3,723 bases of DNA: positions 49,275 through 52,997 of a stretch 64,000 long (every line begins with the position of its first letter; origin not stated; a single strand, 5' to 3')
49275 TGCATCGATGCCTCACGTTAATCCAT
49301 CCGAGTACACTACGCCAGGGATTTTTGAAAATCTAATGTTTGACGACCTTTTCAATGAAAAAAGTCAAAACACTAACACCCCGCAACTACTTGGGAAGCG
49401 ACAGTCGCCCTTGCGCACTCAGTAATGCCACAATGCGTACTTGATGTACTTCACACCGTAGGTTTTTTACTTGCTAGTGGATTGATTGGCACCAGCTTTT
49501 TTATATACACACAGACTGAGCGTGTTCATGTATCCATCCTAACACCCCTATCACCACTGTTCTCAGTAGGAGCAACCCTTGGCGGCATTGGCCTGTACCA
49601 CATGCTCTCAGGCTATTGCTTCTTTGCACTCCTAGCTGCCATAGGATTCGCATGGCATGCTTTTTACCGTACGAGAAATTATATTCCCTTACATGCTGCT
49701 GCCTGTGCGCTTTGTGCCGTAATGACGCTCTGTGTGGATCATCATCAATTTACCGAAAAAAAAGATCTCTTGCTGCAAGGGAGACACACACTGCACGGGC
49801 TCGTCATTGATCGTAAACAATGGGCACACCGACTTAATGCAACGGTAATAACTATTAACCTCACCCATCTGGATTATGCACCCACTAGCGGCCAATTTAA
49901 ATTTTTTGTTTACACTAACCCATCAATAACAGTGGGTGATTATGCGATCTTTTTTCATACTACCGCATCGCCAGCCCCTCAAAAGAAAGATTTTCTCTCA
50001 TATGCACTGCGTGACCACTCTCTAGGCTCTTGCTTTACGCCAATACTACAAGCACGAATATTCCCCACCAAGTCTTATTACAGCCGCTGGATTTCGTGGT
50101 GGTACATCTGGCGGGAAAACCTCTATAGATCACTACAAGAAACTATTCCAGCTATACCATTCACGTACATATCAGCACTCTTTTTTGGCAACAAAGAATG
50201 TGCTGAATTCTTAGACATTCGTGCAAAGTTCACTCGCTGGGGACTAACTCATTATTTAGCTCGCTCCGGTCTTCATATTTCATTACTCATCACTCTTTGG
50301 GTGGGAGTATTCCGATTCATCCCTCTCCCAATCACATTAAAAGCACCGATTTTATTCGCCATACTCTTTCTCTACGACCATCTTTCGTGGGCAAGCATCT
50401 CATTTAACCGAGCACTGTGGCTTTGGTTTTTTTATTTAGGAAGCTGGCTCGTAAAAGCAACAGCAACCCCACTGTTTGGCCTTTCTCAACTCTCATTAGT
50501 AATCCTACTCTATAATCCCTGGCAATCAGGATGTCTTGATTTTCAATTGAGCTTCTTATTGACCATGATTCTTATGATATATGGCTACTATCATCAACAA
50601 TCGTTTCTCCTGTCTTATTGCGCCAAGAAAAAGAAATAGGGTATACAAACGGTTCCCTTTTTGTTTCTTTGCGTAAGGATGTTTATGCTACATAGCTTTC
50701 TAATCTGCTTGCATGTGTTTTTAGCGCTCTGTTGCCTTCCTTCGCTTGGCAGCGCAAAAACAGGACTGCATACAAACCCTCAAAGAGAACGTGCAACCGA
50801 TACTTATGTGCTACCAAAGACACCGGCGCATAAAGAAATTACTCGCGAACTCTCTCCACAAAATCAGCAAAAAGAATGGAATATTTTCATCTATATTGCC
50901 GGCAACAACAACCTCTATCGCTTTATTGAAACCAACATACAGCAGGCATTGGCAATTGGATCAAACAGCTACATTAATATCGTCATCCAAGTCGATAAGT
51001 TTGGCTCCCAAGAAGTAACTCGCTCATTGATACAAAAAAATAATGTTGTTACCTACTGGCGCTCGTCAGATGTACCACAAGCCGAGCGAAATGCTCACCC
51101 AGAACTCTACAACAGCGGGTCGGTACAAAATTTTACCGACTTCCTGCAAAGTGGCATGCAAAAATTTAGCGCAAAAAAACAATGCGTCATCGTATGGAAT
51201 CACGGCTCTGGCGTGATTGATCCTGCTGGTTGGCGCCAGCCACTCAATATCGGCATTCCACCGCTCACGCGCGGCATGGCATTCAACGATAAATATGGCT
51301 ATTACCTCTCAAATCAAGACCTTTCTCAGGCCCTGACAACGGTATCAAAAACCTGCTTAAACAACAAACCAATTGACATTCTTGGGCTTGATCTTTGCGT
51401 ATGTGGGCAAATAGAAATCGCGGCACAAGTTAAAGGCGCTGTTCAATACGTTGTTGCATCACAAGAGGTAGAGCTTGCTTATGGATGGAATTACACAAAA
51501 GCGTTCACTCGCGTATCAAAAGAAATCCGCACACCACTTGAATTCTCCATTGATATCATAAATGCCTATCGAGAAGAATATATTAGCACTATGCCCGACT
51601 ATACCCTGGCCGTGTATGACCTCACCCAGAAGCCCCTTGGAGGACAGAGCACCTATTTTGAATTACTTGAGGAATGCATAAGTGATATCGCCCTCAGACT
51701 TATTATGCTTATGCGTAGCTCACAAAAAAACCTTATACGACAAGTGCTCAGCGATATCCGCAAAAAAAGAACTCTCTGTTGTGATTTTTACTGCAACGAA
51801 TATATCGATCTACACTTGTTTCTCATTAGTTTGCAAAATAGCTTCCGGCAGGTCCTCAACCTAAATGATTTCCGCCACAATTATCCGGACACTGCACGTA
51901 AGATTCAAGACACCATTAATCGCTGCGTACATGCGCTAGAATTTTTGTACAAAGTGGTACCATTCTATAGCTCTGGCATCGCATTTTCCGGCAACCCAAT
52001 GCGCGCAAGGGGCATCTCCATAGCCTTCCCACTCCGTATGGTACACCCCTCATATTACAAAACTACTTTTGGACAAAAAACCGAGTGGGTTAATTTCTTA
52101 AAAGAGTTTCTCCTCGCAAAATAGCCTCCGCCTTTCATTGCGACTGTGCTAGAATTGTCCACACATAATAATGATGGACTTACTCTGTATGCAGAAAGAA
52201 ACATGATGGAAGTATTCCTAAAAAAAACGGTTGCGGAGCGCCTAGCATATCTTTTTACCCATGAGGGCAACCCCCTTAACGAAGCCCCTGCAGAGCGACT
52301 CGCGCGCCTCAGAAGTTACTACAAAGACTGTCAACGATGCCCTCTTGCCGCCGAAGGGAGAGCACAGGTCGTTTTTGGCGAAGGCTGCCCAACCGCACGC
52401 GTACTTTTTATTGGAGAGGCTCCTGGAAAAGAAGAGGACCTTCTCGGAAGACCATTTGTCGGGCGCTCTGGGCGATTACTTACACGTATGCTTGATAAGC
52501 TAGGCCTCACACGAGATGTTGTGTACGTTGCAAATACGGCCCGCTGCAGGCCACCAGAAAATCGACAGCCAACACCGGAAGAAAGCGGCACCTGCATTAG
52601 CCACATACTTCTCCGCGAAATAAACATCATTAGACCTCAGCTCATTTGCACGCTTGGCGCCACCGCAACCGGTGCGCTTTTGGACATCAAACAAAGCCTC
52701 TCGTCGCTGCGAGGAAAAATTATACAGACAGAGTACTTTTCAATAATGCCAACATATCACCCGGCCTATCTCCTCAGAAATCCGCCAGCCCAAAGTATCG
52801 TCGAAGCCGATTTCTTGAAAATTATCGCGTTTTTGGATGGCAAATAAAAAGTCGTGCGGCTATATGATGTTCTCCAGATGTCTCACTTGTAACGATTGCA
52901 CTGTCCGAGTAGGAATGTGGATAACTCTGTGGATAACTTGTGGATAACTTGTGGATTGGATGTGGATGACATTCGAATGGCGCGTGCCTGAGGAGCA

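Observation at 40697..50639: Compact operon with two full-length paralogous secretins, a C/L/M-type scaffold and a ComEC-like channel, but no ATPase, platform or pilins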

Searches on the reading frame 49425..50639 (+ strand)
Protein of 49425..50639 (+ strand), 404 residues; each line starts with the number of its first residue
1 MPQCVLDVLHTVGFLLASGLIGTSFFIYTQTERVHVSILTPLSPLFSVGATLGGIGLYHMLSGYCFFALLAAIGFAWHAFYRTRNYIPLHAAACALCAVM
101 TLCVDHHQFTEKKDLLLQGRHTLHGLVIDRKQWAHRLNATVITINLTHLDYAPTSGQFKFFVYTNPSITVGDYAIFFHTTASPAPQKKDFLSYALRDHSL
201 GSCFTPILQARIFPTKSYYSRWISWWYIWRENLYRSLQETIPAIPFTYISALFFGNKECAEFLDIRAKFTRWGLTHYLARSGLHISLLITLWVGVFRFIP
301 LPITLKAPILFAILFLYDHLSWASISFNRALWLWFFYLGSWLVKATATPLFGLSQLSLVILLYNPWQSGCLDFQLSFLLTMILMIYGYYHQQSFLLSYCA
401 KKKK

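Call 4: search_protein_families(library=pfam, proteins=[window:49425-50639:+], max_evalue=0.1)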
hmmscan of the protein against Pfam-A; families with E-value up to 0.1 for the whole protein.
window:49425-50639:+ (404 aa): 2 families
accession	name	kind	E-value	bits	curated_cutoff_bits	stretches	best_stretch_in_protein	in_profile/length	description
PF03772.21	Competence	-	6.1e-17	62.3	23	1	264-391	12-142/270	Competence protein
PF13567.11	DUF4131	-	0.011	15.8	31.6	1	61-170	9-120/165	Domain of unknown function (DUF4131)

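Call 5: search_protein_families(library=ncbifam, proteins=[window:49425-50639:+], max_evalue=0.1)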
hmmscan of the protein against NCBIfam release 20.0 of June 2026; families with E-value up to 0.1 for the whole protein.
window:49425-50639:+ (404 aa): 3 families
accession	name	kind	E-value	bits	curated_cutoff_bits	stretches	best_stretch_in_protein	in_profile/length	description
TIGR00361.1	ComEC_Rec2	equivalog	1.5e-09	36.6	190.05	1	230-393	113-283/663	DNA internalization-related competence protein ComEC/Rec2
TIGR00360.1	ComEC_N-term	subfamily_domain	1.7e-06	28.4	36.5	1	275-391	2-120/171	ComEC/Rec2-related protein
NF045979.1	ComEC_MAG0480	equivalog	2.4e-06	26.6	150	1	247-386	197-335/461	MAG0480 family ComEC-like protein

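Call 44: search_solved_structures(query=window:49425-50639:+, max_evalue=1, show_alignments=1)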
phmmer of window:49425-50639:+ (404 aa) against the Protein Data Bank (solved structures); distinct sequences matched with E-value up to 1: 1.
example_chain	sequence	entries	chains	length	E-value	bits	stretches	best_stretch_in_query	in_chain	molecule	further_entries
9vc6_A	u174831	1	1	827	4.2e-05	25.8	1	248-385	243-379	Competence protein ComEC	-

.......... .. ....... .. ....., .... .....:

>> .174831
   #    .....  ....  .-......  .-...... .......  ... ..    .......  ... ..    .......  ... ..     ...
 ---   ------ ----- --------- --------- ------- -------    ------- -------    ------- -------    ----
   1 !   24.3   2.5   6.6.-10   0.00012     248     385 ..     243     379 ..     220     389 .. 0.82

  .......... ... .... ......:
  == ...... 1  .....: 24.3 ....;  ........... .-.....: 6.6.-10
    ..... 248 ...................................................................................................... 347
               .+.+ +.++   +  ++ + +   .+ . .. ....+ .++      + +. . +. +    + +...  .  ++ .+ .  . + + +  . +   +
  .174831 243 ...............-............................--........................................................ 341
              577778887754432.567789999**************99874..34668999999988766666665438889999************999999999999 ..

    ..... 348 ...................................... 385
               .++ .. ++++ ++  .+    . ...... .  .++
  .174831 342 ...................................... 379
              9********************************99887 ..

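Call 46: find_homologous_proteins(query=window:49425-50639:+, max_evalue=0.001)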
Query window:49425-50639:+ (404 aa): 417 proteins with E <= 0.001 among 6922 candidates; the best 120 are listed.
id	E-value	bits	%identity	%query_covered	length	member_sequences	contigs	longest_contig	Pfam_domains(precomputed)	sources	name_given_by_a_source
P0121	2.5e-275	931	100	100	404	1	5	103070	PF03772.22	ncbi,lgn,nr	ncbi:MAG: competence protein ComEC [Candidatus Dependentiae bacterium]|nr:competence protein ComEC [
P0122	1.5e-149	517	59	99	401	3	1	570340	PF03772.22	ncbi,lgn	-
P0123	1.2e-111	392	48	98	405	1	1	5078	PF03772.22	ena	-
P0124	1.6e-108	381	47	99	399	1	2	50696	PF03772.22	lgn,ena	-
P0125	4.1e-106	373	48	95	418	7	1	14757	PF03772.22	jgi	-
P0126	1.2e-105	372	45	99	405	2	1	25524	PF03772.22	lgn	-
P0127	1.3e-98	349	44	98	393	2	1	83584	PF03772.22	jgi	jgi:hypothetical protein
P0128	4.3e-98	347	43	99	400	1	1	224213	PF03772.22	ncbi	-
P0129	7.1e-93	330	42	98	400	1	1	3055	PF03772.22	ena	-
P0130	4.0e-89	318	48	74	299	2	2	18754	PF03772.22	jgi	jgi:predicted membrane metal-binding protein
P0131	5.6e-89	317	58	60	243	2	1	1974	PF03772.22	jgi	jgi:predicted membrane metal-binding protein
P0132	1.8e-87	312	53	65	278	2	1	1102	PF03772.22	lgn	-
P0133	5.0e-66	241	37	99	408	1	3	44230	PF03772.22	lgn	-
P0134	1.1e-64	237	36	98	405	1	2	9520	PF03772.22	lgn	-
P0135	9.9e-58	214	40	73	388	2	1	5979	PF13567.12,PF03772.22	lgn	-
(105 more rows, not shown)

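Call 66: predict_structure(alignment_id=A5)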
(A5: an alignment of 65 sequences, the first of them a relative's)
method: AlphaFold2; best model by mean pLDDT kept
length: 404 residues; sequences in the alignment: 65
mean_pLDDT: 90.5   pTM: 0.87
mean pLDDT of the five models: 90.5, 89.8, 89.1, 88.7, 88.5
residues with pLDDT >= 90: 285; 70-90: 96; 50-70: 19; < 50: 4
segments of 3 or more residues with pLDDT < 50: none
pLDDT, mean of each block of 10 residues (from residue 1): 88 96 92 75 94 95 83 86 90 96 95 96 98 92 97 96 97 98 87 95 97 96 96 96 94 89 87 57 84 94 94 94 87 91 86 95 96 89 92 71 58
secondary structure, 60 per line:
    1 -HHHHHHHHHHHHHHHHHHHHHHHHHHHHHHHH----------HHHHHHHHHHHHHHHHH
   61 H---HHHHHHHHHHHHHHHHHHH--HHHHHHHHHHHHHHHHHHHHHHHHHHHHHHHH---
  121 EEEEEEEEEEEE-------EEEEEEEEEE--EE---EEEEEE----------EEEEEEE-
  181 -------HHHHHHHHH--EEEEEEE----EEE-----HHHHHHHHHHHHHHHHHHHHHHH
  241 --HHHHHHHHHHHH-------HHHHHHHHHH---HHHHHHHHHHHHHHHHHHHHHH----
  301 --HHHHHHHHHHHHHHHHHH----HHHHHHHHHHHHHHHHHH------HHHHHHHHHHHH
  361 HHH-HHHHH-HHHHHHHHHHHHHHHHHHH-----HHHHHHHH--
elements in order: H2-33 H44-61 H65-83 H86-117 E121-132 E140-149 E157-162 E173-179 H188-196 E199-205 E210-212 H218-240 H243-254 H262-271 H275-296 H303-320 H325-342 H349-363 H365-369 H371-389 H395-402

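Call 69: fold_search(model_id=the predicted structure, library=pdb)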
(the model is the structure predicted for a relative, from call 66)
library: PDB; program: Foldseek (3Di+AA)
matches with E <= 10: 301; with E <= 0.001: 0
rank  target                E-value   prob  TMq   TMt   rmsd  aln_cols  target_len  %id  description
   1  1uap_MODEL_1_A        3.4e-02  1.00  0.17  0.46   7.7       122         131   11  NMR structure of the NTR domain from human PCOLCE1 (released 2003-07-15)
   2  1jb3                  7.1e-02  0.94  0.15  0.40  10.0       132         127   12  The Laminin-Binding Domain of Agrin is structurally related to N-TIMP-1 (released 2001-08-08)
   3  1pxu                  9.5e-02  0.95  0.15  0.39   7.5       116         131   12  Crystal structure of chicken NtA from a eukaryotic source at 2.2A resolution (released 2004-06-29)
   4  3i70                  9.5e-02  0.91  0.14  0.36   8.4       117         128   14  Long-wavelength structure of NtA (released 2010-03-02)
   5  1jc7                  1.1e-01  0.89  0.14  0.36   8.5       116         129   14  The Laminin-Binding Domain of Agrin is Structurally Related to N-TIMP-1 (released 2001-08-08)
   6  5fo9_B                1.3e-01  0.97  0.15  0.08   8.6       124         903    6  Crystal Structure of Human Complement C3b in Complex with CR1 (CCP15- 17) (released 2016-04-06)
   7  8uh2_H                2.0e-01  0.89  0.18  0.08  16.8       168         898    8  Complex of C3b with the inhibitor albicin (released 2024-05-08)
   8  5fob_B                2.8e-01  0.96  0.17  0.08   7.9       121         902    5  Crystal Structure of Human Complement C3b in complex with Smallpox Inhibitor of Complement (SPICE) (released 2016-04-06)
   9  7bxt_M                2.8e-01  0.07  0.08  0.13  16.5       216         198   11  The cryo-EM structure of CENP-A nucleosome in complex with CENP-C peptide and CENP-N N-terminal domain (released 2021-02-10)
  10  5jtw_C                4.1e-01  0.93  0.17  0.23   5.1       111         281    9  Crystal structure of complement C4b re-refined using iMDFF (released 2016-08-10)
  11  5d8e_C                4.1e-01  0.87  0.16  0.48   4.4       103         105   12  crystal structure of SSB from homo sapiens (released 2016-08-17)
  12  5jpm_C                4.1e-01  0.82  0.17  0.23  12.5       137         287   12  Structure of the complex of human complement C4 with MASP-2 rebuilt using iMDFF (released 2016-08-10)
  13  1uea_B                4.5e-01  0.84  0.16  0.32   8.0       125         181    6  MMP-3/TIMP-1 COMPLEX (released 1998-10-14)
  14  6xzu_B                4.7e-01  0.96  0.18  0.44   7.8       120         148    7  Complex of C-terminal domain of murine complement C3b with the hC3Nb3 nanobody (released 2020-08-12)
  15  8sok_D                4.7e-01  0.57  0.15  0.10   8.8       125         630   10  Cryo-EM structure of human CST bound to POT1(ESDL)/TPP1 in the presence of telomeric ssDNA (released 2023-06-07)
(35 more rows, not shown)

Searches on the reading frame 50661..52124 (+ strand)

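Call 4: search_protein_families(library=pfam, proteins=[window:50661-52124:+], max_evalue=0.1)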
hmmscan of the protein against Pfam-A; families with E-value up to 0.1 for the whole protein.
window:50661-52124:+ (487 aa): 2 families
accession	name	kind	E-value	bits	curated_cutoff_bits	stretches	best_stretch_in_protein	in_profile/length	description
PF03415.19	Peptidase_C11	-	4.7e-37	128.8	25.8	1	77-396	1-285/359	Clostripain family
PF11815.13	DUF3336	-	0.06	13.5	25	0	357-430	51-119/138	Domain of unknown function (DUF3336)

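Call 5: search_protein_families(library=ncbifam, proteins=[window:50661-52124:+], max_evalue=0.1)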
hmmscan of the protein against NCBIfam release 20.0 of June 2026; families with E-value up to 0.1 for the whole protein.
window:50661-52124:+ (487 aa): 1 family
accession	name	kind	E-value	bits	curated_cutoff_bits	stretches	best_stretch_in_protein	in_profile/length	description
TIGR02806.2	clostrip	equivalog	7.4e-06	25.1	550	1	150-286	91-222/472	clostripain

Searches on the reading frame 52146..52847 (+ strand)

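Call 4: search_protein_families(library=pfam, proteins=[window:52146-52847:+], max_evalue=0.1)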
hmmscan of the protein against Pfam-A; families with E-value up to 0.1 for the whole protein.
window:52146-52847:+ (233 aa): 1 family
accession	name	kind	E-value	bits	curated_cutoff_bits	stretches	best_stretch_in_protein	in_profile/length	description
PF03167.25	UDG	-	2.2e-36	125.4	24.3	1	77-215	1-127/141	Uracil DNA glycosylase superfamily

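Call 5: search_protein_families(library=ncbifam, proteins=[window:52146-52847:+], max_evalue=0.1)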
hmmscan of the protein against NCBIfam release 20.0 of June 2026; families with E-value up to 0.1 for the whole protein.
window:52146-52847:+ (233 aa): 3 families
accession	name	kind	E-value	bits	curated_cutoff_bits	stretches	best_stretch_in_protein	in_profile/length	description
TIGR00758.1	UDG_fam4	subfamily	7.9e-54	182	125.3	1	62-228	1-169/173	uracil-DNA glycosylase, family 4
NF040953.1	Arch_udg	equivalog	4.7e-52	176.2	250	1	54-226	3-182/184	type-4 uracil-DNA glycosylase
TIGR03914.1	UDG_fam_dom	hypoth_equivalog_domain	5.9e-40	137.3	189.95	1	45-216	38-215/231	UdgX family uracil-DNA binding protein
